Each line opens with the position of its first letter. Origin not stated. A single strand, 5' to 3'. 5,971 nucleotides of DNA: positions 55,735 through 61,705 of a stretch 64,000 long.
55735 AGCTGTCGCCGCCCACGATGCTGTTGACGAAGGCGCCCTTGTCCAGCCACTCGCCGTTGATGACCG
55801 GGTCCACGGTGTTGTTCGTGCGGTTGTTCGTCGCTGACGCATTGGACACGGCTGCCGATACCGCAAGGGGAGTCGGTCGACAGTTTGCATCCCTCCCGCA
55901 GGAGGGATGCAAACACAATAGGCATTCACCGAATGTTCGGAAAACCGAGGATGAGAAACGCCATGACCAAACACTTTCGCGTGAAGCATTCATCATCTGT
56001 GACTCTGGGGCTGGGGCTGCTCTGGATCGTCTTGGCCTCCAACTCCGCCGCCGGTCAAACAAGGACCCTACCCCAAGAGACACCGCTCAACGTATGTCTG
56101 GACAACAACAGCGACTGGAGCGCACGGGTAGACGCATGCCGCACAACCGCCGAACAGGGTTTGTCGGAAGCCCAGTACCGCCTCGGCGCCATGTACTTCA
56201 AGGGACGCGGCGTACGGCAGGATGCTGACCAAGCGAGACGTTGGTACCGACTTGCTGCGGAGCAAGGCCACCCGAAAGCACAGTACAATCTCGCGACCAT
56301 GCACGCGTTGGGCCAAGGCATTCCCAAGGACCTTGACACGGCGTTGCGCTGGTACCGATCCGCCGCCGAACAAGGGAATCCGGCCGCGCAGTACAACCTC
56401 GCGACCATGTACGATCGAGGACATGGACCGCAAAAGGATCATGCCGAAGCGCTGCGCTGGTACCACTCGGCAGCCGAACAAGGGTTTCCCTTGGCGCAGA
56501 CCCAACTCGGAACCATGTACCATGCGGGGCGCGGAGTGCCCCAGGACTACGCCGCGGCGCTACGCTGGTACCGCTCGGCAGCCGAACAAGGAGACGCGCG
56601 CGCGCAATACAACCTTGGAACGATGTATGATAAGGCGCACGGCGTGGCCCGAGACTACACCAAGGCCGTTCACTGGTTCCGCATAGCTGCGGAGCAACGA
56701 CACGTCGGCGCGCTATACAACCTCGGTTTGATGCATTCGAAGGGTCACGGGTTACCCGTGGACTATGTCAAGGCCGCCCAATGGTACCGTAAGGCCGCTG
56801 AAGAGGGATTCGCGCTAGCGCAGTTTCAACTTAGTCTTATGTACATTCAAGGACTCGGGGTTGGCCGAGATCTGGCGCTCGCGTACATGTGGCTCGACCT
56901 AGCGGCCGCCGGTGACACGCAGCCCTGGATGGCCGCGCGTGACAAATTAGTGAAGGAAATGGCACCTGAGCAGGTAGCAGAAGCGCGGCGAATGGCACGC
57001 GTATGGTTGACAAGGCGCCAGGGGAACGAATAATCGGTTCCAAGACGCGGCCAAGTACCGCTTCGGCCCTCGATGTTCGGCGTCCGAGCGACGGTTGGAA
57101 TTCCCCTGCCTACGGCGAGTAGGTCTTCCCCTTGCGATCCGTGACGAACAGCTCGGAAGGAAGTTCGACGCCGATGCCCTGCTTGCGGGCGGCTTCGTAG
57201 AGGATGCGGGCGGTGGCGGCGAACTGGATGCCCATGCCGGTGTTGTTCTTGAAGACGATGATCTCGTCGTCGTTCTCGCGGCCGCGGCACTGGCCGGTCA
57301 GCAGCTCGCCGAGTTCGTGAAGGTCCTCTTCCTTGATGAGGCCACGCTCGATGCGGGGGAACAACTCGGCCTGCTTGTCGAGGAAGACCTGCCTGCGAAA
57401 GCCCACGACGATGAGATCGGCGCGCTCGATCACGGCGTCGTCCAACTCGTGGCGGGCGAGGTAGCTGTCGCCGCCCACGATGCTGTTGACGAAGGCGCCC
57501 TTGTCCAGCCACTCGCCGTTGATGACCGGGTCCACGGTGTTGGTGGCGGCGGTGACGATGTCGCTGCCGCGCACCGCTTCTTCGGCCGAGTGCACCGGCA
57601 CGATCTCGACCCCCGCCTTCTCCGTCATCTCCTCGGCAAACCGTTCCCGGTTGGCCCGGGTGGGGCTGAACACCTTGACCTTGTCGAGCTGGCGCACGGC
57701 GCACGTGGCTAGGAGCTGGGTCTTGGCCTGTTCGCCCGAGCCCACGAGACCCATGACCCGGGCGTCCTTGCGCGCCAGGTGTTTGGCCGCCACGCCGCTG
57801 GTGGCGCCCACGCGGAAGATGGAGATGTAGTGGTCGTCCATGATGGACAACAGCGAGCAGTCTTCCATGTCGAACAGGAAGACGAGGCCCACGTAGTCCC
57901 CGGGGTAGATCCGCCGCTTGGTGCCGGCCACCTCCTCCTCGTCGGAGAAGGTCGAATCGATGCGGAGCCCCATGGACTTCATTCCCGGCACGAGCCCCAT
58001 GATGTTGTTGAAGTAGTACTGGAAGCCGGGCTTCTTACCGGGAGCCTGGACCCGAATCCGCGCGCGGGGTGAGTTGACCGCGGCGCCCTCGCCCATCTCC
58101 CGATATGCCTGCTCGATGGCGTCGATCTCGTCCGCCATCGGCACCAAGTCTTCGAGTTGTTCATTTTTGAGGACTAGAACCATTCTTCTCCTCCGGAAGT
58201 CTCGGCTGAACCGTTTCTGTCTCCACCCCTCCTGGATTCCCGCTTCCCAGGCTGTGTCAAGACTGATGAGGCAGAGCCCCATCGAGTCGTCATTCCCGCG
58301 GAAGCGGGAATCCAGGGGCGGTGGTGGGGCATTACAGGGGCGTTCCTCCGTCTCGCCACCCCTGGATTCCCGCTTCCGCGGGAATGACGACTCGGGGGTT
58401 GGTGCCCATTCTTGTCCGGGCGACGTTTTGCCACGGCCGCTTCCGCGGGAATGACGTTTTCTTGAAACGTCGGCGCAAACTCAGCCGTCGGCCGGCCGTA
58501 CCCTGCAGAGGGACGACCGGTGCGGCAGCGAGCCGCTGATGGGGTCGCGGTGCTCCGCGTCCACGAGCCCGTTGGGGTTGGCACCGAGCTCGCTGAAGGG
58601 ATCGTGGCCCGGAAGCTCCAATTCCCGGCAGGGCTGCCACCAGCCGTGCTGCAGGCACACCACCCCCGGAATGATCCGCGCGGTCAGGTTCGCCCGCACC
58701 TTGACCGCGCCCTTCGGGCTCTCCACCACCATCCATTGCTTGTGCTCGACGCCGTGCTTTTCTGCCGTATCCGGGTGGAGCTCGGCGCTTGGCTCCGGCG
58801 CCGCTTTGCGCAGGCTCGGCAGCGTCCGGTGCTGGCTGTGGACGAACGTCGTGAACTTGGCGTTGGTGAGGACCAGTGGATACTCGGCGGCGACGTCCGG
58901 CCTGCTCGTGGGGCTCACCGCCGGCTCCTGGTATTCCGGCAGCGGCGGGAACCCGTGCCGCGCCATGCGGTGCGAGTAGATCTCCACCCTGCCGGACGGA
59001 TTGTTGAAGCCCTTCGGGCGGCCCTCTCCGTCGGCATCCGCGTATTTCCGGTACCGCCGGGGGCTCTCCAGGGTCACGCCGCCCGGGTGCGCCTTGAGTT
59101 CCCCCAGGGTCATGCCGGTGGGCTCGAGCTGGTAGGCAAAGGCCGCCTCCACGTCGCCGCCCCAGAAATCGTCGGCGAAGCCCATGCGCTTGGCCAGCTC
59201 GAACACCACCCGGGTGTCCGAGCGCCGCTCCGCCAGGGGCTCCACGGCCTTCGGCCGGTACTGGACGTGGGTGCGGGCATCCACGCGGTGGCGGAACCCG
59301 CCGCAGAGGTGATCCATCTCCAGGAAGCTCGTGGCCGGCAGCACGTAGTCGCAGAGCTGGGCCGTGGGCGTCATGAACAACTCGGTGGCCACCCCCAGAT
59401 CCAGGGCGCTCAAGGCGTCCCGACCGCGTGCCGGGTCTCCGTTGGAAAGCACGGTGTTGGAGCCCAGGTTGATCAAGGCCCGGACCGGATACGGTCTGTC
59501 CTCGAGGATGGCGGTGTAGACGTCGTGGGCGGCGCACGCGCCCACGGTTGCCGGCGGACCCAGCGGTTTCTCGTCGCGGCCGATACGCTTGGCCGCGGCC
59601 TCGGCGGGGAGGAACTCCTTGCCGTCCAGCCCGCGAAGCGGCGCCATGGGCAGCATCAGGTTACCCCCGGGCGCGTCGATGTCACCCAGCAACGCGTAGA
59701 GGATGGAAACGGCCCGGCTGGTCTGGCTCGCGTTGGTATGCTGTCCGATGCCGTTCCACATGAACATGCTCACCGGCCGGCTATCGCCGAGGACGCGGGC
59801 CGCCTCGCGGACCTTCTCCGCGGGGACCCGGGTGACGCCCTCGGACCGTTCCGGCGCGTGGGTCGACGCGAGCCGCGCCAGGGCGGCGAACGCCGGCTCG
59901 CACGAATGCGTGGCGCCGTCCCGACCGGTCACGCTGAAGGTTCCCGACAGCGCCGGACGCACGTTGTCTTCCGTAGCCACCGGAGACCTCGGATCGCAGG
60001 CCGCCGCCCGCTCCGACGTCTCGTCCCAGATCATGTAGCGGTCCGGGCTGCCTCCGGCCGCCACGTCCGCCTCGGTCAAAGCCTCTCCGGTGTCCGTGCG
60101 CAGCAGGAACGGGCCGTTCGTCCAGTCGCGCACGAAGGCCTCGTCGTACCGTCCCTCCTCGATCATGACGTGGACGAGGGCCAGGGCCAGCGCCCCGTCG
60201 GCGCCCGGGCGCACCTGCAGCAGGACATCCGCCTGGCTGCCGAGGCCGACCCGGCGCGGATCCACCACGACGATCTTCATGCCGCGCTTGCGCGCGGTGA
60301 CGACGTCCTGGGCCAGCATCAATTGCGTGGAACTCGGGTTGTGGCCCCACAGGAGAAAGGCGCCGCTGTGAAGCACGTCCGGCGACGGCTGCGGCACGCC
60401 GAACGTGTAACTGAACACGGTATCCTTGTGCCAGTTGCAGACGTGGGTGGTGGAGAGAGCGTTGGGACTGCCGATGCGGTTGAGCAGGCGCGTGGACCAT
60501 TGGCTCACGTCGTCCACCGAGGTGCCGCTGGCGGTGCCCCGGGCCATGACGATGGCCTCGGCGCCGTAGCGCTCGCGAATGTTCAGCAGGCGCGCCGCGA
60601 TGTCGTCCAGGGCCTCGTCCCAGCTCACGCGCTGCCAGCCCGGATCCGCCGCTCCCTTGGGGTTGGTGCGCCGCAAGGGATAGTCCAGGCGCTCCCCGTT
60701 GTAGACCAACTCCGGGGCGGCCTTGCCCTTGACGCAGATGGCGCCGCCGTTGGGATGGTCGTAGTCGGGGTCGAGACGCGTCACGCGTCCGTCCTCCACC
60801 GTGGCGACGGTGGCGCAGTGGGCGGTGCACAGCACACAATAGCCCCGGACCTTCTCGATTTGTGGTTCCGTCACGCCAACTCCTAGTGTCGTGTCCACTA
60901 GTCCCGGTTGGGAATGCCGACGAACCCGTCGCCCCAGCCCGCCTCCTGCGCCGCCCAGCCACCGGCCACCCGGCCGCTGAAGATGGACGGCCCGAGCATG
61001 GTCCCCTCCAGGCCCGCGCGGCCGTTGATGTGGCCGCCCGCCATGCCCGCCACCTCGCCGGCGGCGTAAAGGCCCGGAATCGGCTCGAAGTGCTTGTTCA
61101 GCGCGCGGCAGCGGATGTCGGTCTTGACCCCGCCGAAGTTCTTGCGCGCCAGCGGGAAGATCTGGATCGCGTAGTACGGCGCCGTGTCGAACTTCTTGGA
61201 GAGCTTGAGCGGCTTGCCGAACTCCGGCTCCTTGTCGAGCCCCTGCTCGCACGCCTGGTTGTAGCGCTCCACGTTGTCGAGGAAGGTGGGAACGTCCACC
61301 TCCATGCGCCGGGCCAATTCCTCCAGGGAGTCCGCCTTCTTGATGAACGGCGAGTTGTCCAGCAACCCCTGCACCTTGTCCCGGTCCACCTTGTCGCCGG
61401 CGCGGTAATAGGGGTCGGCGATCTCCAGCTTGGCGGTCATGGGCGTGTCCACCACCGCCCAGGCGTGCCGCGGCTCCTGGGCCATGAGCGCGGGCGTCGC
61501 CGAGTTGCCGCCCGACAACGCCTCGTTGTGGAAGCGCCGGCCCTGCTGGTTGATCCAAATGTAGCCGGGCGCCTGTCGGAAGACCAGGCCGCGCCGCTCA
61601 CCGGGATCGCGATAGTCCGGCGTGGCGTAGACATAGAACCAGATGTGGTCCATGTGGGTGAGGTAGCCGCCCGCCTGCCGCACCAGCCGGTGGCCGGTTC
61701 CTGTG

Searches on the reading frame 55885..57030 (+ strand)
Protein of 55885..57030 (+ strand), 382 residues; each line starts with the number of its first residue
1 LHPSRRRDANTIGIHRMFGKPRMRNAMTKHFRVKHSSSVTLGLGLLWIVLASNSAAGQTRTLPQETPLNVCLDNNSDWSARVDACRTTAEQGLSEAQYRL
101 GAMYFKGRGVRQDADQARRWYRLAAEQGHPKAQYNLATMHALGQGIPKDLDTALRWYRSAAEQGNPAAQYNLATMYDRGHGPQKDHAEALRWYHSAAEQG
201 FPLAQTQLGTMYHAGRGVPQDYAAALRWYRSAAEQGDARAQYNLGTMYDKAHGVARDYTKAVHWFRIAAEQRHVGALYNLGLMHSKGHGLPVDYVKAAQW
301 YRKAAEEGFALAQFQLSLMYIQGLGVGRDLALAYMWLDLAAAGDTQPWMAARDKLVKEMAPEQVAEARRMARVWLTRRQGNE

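Call 5: search_protein_families(library=pfam, proteins=[window:55885-57030:+], max_evalue=0.1)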
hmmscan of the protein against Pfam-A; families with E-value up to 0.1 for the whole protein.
window:55885-57030:+ (382 aa): 5 families
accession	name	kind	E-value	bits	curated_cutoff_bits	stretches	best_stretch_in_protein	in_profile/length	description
PF08238.18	Sel1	-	1.9e-76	250.2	30.7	7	94-129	1-36/36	Sel1 repeat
PF23310.1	TPR_27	-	2e-05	24.7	27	0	90-139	24-70/110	Plant tetratrico peptide repeats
PF11658.13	CBP_BcsG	-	0.027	13.4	24.8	0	144-199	321-378/516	Cellulose biosynthesis protein BcsG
PF22751.1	DUF488-N3a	-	0.04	14.7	27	0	94-125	12-43/118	Active DUF488-N3 subclade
PF20308.4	TPR-S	-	0.058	14.4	27.6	0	149-243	1-94/102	Tetratricopeptide Repeats-Sensor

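Call 6: search_protein_families(library=ncbifam, proteins=[window:55885-57030:+], max_evalue=0.1)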
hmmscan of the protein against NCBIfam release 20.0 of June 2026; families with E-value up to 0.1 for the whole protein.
window:55885-57030:+ (382 aa): 5 families
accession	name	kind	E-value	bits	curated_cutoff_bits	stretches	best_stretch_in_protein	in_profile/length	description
NF033786.1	phenyl_MerG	equivalog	2.6e-47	161.6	350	4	248-380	75-215/217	phenylmercury resistance protein MerG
NF047621.1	FlgprotMotXVib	equivalog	9e-29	100.5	330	4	166-266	72-172/211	flagellar protein MotX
NF038194.1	AlgK_TPR_lipo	equivalog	4.1e-25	88.3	700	3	238-371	298-430/448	alginate biosynthesis TPR repeat lipoprotein AlgK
NF045484.1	TransRegExoR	equivalog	8.2e-21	74.4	450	3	152-201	61-110/267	exopolysaccharide production regulator ExoR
NF041760.1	PtuA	equivalog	0.026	13.4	500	0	160-198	4-43/524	retron Ec78 anti-phage system effector ATPase PtuA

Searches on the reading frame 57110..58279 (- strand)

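Call 5: search_protein_families(library=pfam, proteins=[window:57110-58279:-], max_evalue=0.1)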
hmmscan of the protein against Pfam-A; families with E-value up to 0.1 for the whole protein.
window:57110-58279:- (389 aa): 2 families
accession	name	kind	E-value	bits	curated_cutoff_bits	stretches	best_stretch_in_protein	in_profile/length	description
PF02423.21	OCD_Mu_crystall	-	7.4e-54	183.3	24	1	36-366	5-312/314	Ornithine cyclodeaminase/mu-crystallin family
PF01488.26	Shikimate_DH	-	1.2e-05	25.9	24.3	1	165-260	4-97/138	Shikimate / quinate 5-dehydrogenase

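Call 6: search_protein_families(library=ncbifam, proteins=[window:57110-58279:-], max_evalue=0.1)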
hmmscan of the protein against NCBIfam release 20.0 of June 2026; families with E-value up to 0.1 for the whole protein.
window:57110-58279:- (389 aa): 15 families
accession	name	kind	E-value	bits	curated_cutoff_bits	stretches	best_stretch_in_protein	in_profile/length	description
NF006379.0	PRK08618.1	equivalog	1e-61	209.1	417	1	35-372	2-323/326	ornithine cyclodeaminase family protein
TIGR02371.1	ala_DH_arch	equivalog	3.5e-53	180.8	409.15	1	34-372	2-321/325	alanine dehydrogenase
NF006141.0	PRK08291.1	equivalog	1e-45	156.1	408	1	34-371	4-326/330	cyclodeaminase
TIGR02992.1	ectoine_eutC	equivalog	1.2e-40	139.6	471.65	1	35-370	2-322/326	ectoine utilization protein EutC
NF045643.1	ImmsucRedBhcD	equivalog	3e-38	132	500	1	35-372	2-318/321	iminosuccinate reductase BhcD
NF004793.0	PRK06141.1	equivalog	8.8e-38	130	322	1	131-365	83-312/314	bifunctional Delta(1)-pyrroline-2-carboxylate/Delta(1)-piperideine-2-carboxylate reductase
NF004848.0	PRK06199.1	subfamily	2e-33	116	362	1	133-373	115-370/379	tyramine oxidase subunit B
NF005762.1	PRK07589.1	equivalog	8.2e-31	107.2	350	1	154-373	109-318/334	ornithine cyclodeaminase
NF005011.0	PRK06407.1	subfamily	1.4e-30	106.5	337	1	132-306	78-248/302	ornithine cyclodeaminase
TIGR03944.1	dehyd_SbnB_fam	equivalog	3.1e-28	98.7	326.9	1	134-374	92-325/327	2,3-diaminopropionate biosynthesis protein SbnB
NF005296.0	PRK06823.1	equivalog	4.4e-27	94.9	438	1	131-362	85-311/315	ornithine cyclodeaminase family protein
NF005603.0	PRK07340.1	equivalog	5.1e-12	45.6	266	1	131-291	85-240/307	delta(1)-pyrroline-2-carboxylate reductase family protein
NF045512.1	PyrPipCarbRedLhpI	equivalog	1.7e-06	27.4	400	1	130-254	80-201/298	bifunctional Delta(1)-pyrroline-2-carboxylate/Delta(1)-piperideine-2-carboxylate reductase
NF000744.0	PRK00045.1-3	equivalog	0.00062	18.7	429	1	167-260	182-272/447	glutamyl-tRNA reductase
TIGR01035.1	hemA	equivalog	0.0011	18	209.55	1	165-259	172-261/416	glutamyl-tRNA reductase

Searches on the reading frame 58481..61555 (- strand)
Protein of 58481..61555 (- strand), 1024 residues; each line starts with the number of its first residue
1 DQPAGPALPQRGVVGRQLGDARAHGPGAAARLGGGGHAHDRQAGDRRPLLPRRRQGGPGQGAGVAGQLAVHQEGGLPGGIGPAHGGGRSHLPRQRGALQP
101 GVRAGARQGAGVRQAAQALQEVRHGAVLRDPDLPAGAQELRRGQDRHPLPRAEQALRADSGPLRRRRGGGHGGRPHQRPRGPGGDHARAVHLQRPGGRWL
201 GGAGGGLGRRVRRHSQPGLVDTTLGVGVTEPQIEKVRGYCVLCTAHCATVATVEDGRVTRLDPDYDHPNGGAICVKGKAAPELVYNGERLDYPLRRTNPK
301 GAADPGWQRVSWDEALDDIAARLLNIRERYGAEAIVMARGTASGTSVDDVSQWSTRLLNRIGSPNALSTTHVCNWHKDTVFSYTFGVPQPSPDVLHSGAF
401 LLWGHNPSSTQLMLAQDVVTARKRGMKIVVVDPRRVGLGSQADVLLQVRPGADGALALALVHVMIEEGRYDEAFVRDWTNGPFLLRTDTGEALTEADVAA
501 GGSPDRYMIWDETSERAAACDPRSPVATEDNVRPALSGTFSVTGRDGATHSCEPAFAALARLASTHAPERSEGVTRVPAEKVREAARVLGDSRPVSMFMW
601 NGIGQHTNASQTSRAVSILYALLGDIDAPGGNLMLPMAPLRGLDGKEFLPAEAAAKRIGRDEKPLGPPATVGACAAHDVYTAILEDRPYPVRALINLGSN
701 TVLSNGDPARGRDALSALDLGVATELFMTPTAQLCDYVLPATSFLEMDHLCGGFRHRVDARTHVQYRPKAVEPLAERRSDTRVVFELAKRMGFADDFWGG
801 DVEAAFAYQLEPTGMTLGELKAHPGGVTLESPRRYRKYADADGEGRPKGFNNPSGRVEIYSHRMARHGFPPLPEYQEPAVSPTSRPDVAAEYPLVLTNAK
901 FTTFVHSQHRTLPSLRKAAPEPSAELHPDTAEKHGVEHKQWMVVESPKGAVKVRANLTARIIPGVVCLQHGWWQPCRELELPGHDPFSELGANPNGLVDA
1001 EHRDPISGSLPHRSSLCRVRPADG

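Call 96: search_protein_families(library=pfam, proteins=[window:58481-61555:-], max_evalue=0.00001)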
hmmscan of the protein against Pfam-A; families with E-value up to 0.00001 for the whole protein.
window:58481-61555:- (1024 aa): 3 families
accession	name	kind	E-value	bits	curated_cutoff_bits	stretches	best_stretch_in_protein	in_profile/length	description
PF00384.28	Molybdopterin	-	4.2e-40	138.3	24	1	289-790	1-353/353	Molybdopterin oxidoreductase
PF01568.27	Molydop_binding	-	1.4e-23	83.5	26.8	1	894-1010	1-104/110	Molydopterin dinucleotide binding domain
PF04879.21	Molybdop_Fe4S4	-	4.2e-08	33.5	22.7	1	235-286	3-55/55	Molybdopterin oxidoreductase Fe4S4 domain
